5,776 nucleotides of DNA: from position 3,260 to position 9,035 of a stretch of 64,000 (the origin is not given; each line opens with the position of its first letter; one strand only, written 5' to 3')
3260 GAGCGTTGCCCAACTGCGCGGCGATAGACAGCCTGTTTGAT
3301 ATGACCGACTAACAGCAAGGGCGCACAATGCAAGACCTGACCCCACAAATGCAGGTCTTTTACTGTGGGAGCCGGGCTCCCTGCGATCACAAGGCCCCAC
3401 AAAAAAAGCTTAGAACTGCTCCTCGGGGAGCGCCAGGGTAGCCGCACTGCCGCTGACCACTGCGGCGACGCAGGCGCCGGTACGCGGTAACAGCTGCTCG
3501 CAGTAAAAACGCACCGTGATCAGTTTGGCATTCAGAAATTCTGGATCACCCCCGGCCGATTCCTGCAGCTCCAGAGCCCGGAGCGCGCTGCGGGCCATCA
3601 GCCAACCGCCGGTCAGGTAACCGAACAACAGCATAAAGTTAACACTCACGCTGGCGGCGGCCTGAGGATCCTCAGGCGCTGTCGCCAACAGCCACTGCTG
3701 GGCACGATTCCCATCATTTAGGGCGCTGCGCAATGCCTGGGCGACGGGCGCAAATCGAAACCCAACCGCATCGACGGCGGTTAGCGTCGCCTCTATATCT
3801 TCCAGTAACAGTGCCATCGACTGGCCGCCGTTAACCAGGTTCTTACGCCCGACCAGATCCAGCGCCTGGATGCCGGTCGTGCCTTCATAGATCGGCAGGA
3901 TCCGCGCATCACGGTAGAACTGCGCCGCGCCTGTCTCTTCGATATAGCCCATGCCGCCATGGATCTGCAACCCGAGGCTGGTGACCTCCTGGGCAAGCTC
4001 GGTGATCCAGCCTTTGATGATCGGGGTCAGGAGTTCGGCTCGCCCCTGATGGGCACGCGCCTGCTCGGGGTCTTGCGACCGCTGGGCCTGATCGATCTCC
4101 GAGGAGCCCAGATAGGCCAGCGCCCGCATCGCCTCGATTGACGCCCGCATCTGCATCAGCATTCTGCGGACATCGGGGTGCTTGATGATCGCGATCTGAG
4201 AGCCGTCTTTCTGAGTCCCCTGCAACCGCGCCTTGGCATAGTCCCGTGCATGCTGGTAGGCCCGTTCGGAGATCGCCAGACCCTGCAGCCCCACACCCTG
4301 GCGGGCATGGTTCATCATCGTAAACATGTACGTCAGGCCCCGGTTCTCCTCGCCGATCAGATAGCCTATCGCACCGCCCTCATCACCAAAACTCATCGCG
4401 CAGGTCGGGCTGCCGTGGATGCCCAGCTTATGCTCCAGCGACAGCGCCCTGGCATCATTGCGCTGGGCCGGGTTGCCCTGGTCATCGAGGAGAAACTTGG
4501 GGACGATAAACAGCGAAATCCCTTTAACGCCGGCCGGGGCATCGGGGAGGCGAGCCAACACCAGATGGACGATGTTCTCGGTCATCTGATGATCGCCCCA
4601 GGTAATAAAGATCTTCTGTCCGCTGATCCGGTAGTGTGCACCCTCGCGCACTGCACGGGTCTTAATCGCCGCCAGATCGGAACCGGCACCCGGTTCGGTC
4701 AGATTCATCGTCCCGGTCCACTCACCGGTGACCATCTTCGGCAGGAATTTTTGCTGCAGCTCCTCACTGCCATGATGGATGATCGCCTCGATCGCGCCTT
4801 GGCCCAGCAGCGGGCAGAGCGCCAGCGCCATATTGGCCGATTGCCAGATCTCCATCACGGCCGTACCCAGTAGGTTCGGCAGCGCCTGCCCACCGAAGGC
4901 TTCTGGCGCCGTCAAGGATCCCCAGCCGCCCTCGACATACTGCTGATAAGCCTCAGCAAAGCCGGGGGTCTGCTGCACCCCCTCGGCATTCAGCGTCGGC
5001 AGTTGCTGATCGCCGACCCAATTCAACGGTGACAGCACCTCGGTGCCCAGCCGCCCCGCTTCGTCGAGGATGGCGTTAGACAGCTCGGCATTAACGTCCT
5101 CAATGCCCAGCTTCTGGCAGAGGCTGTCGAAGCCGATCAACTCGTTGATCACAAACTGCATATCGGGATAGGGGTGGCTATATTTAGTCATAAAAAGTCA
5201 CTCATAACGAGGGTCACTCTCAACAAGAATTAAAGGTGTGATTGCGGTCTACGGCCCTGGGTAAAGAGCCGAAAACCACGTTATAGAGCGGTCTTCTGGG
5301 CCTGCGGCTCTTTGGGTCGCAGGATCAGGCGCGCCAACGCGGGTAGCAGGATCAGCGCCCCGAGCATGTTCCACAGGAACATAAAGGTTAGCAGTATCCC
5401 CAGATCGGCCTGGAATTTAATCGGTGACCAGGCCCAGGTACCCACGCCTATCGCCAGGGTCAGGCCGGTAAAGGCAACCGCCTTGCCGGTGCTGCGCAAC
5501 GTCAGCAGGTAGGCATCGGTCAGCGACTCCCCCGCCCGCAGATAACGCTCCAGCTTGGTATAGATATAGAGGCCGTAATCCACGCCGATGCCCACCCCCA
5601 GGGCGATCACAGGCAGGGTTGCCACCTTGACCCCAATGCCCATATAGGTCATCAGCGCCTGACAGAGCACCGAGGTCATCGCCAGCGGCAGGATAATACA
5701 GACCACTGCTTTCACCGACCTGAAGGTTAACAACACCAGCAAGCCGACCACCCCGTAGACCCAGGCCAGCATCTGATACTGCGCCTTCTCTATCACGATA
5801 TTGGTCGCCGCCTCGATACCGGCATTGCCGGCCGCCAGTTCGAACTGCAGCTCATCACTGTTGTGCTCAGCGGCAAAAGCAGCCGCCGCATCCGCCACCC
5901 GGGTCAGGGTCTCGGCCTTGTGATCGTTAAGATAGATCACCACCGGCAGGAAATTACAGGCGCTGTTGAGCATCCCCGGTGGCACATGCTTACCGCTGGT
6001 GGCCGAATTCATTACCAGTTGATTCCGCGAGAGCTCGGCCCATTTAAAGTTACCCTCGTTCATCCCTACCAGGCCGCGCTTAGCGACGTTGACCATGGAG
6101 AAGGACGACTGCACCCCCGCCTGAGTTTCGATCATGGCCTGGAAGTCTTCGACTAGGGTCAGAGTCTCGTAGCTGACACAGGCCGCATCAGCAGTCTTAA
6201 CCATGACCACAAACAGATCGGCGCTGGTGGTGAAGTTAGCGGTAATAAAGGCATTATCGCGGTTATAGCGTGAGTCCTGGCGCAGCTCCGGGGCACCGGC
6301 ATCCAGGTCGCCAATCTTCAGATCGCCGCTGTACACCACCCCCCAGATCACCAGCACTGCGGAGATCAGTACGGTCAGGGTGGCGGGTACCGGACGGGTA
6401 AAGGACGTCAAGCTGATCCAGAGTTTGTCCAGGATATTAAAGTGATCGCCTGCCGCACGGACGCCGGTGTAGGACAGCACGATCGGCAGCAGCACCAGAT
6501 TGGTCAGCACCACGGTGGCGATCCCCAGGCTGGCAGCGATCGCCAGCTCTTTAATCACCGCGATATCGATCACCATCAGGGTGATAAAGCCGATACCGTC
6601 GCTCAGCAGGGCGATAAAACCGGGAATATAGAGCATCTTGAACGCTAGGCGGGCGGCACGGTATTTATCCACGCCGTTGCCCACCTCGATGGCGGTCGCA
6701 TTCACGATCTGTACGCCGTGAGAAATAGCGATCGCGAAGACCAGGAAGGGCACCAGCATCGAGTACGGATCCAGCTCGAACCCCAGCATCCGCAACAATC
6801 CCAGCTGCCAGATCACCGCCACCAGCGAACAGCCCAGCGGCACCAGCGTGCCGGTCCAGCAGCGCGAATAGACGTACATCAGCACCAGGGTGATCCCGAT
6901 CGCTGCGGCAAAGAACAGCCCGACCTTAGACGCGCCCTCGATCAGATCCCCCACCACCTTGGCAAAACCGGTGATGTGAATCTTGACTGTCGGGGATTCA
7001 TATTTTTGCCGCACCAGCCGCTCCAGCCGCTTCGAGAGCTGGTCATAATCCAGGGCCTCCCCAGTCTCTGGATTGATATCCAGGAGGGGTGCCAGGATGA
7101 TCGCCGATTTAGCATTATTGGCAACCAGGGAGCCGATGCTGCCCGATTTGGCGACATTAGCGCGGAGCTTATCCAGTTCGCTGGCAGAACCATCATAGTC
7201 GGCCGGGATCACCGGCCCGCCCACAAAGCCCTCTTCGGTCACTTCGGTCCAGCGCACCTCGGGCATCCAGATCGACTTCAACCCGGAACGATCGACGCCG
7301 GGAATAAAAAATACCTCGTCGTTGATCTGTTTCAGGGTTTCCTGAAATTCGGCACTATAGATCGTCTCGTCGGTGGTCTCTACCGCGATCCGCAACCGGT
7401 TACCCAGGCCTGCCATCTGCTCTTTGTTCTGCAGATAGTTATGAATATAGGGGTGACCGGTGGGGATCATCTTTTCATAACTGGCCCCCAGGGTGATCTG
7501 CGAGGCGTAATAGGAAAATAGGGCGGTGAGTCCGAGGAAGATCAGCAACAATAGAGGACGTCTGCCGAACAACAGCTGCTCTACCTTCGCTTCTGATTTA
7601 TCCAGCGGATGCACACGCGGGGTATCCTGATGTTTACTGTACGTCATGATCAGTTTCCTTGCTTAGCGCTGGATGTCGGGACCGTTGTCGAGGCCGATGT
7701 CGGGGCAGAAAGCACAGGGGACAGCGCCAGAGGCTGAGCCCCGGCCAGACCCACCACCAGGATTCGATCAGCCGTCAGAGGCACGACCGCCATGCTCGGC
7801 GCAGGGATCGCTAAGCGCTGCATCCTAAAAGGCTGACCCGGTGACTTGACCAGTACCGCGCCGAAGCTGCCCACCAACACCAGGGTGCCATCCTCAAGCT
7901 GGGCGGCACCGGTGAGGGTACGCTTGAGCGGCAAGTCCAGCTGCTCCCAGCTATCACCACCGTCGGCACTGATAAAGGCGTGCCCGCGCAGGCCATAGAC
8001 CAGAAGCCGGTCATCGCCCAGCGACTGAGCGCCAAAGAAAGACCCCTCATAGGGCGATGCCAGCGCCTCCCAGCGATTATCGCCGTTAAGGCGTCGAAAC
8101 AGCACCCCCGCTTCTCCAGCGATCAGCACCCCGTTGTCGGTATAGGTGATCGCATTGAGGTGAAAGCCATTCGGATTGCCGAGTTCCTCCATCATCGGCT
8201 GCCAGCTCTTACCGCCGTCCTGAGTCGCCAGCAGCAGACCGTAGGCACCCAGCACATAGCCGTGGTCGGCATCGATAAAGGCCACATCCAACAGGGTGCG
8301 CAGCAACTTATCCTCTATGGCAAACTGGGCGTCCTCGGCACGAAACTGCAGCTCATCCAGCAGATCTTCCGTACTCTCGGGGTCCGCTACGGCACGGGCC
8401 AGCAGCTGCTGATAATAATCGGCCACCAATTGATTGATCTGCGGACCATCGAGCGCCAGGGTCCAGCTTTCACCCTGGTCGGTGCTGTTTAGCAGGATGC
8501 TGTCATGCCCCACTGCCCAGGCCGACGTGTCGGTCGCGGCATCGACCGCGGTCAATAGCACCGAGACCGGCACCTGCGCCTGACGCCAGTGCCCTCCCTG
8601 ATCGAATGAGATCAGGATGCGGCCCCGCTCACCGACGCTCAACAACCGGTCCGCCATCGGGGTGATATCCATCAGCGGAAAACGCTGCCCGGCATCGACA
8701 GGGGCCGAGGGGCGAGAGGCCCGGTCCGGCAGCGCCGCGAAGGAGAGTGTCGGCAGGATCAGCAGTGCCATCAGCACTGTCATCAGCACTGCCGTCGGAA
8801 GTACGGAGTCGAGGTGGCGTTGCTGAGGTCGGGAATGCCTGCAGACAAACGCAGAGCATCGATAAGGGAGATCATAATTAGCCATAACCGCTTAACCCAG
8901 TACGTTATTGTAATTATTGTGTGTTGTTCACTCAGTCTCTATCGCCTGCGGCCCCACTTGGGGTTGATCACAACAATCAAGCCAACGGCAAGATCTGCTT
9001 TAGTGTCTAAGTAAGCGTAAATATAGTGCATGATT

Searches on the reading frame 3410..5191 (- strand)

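Call 75: search_protein_families(library=pfam, proteins=[window:3410-5191:-], max_evalue=0.00001)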
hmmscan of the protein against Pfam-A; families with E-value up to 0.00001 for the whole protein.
window:3410-5191:- (593 aa): 6 families
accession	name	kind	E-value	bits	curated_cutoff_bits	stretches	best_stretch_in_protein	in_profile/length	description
PF12806.12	Acyl-CoA_dh_C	-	3.8e-28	98.5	30.3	1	462-589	1-124/124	Acetyl-CoA dehydrogenase C-terminal like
PF00441.29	Acyl-CoA_dh_1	-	1.1e-27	97.4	22.4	1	283-445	1-144/150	Acyl-CoA dehydrogenase, C-terminal domain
PF02770.24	Acyl-CoA_dh_M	-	3.9e-13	49.8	33.3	1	162-269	2-95/97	Acyl-CoA dehydrogenase, middle domain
PF02771.21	Acyl-CoA_dh_N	-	8.4e-12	45.9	22.9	1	79-157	34-113/113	Acyl-CoA dehydrogenase, N-terminal domain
PF22924.1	ACOX_C_alpha1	-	5.9e-08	33.1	27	1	293-439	4-157/169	Acyl-CoA oxidase, C-alpha1 domain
PF08028.16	Acyl-CoA_dh_2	-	2.4e-06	28.3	22.7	1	302-438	5-132/134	Acyl-CoA dehydrogenase, C-terminal domain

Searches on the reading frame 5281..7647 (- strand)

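Call 75: search_protein_families(library=pfam, proteins=[window:5281-7647:-], max_evalue=0.00001)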
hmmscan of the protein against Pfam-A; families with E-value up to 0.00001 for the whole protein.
window:5281-7647:- (788 aa): 1 family
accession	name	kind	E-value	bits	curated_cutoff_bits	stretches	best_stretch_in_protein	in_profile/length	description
PF03176.21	MMPL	-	1.4e-26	93.7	20.5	2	570-778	91-305/333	MMPL family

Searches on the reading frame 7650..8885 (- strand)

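Call 75: search_protein_families(library=pfam, proteins=[window:7650-8885:-], max_evalue=0.00001)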
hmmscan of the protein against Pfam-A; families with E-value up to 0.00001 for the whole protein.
window:7650-8885:- (411 aa): 2 families
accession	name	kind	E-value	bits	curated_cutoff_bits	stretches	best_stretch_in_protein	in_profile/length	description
PF14870.12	PSII_BNR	-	2.1e-23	83.5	27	1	195-350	17-175/303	Photosynthesis system II assembly factor YCF48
PF02012.26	BNR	-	1.4e-06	27.9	27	0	304-314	1-11/12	BNR/Asp-box repeat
